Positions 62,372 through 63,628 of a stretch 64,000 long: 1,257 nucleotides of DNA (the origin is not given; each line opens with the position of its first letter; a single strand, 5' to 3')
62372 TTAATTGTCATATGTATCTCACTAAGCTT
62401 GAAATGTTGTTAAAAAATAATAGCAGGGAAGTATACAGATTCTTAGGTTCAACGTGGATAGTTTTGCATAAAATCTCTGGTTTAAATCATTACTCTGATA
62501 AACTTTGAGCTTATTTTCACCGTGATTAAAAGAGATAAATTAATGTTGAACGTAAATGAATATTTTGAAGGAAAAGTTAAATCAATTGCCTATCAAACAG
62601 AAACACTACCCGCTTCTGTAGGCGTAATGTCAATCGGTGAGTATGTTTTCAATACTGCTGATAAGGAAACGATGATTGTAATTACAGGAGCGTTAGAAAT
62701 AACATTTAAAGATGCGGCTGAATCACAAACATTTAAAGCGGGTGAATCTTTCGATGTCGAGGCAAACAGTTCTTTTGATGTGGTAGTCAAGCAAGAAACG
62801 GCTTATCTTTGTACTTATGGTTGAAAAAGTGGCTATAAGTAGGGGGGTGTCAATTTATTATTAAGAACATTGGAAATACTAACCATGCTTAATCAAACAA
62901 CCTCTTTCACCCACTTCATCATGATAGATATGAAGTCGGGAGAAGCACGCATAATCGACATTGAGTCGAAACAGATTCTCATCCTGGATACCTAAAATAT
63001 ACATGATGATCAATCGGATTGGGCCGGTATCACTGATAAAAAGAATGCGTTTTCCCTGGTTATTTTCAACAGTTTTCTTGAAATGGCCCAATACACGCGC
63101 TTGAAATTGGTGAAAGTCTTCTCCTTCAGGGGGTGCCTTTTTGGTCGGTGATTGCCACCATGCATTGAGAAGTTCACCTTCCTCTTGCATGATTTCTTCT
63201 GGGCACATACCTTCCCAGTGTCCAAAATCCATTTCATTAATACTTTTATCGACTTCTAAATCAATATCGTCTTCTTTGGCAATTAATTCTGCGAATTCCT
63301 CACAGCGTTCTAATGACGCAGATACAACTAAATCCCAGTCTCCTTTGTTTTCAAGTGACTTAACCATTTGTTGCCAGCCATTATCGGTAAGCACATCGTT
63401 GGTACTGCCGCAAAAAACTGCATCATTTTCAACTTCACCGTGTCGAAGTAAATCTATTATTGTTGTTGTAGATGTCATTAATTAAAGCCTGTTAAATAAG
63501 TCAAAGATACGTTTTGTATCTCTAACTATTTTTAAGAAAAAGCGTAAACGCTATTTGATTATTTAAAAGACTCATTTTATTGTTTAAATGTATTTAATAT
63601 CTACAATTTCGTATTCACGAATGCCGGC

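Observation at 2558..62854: Dense family of modular GTAG-ended intergenic elements (REP/REPIN-like), best candidate for an undescribed system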

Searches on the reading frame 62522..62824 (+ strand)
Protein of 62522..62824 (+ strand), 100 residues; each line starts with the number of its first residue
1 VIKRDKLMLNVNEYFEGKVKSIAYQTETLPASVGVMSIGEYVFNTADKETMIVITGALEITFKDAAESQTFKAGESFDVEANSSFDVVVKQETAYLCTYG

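Call 90: search_protein_families(library=pfam, proteins=[window:62522-62824:+], max_evalue=0.00001)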
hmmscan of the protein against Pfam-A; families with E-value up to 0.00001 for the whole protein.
window:62522-62824:+ (100 aa): 1 family
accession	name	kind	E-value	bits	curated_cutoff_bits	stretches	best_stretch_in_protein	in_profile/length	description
PF06865.17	Ppnp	-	9e-32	109.7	25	1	10-99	2-92/92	Pyrimidine/purine nucleoside phosphorylase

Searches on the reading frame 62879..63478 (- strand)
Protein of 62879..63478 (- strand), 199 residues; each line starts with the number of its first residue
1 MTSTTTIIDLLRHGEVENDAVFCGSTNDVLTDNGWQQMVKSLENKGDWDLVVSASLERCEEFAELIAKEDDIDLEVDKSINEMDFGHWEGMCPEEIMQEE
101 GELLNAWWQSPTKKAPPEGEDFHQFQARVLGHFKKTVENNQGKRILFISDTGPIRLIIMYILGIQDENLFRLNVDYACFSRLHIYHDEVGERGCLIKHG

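Call 8: search_protein_families(library=ncbifam, proteins=[window:62879-63478:-])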
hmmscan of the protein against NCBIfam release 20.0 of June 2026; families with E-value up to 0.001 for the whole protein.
window:62879-63478:- (199 aa): 14 families
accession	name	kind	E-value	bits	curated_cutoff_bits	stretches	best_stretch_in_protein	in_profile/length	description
TIGR03162.1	ribazole_cobC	equivalog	2.6e-39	134.5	162.9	1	8-181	1-175/176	alpha-ribazole phosphatase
NF005567.0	PRK07238.1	equivalog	6.1e-36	124.5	326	1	4-187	176-363/378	bifunctional RNase H/acid phosphatase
NF011580.0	PRK15004.1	equivalog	3.3e-29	102.4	250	1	10-187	5-186/203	adenosylcobalamin/alpha-ribazole phosphatase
NF045917.1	PhserinePhPspA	equivalog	1e-21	77.6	350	1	11-184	7-184/211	phosphoserine phosphatase PspA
NF009994.0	PRK13463.1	equivalog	6.9e-17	61.9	277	1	6-171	3-172/203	phosphoserine phosphatase 1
TIGR03848.1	MSMEG_4193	subfamily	1.3e-16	60.6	203.85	1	10-180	4-182/204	MSMEG_4193 family putative phosphomutase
NF038349.1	dPGM_arch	equivalog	8.8e-13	48.6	225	1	10-186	3-173/194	2,3-diphosphoglycerate-dependent phosphoglycerate mutase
NF002339.0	PRK01295.1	equivalog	3.9e-12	46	316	1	7-174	4-182/206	2,3-bisphosphoglycerate-dependent phosphoglycerate mutase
NF002901.0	PRK03482.1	equivalog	4.2e-11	42.9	261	1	9-183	5-183/215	2,3-diphosphoglycerate-dependent phosphoglycerate mutase GpmB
NF002217.0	PRK01112.1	equivalog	2e-08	33.9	320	1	69-174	98-205/228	2,3-bisphosphoglycerate-dependent phosphoglycerate mutase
NF009993.0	PRK13462.1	equivalog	7e-08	32.4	226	1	8-158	8-155/203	acid phosphatase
TIGR01258.1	pgm_1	subfamily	1.2e-07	31.4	81.7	0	113-175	142-206/245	2,3-bisphosphoglycerate-dependent phosphoglycerate mutase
NF010713.0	PRK14115.1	equivalog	3.8e-06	26.4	305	0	113-175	143-207/248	2,3-diphosphoglycerate-dependent phosphoglycerate mutase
NF010718.0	PRK14120.1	equivalog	0.0001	21.7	366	0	5-125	5-133/249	phosphoglyceromutase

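Call 97: find_encoding_contigs(protein=window:62879-63478:-, flank=10000, max_places=2)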
Protein window:62879-63478:- (199 aa): no gene with exactly this product is on record in the collection.
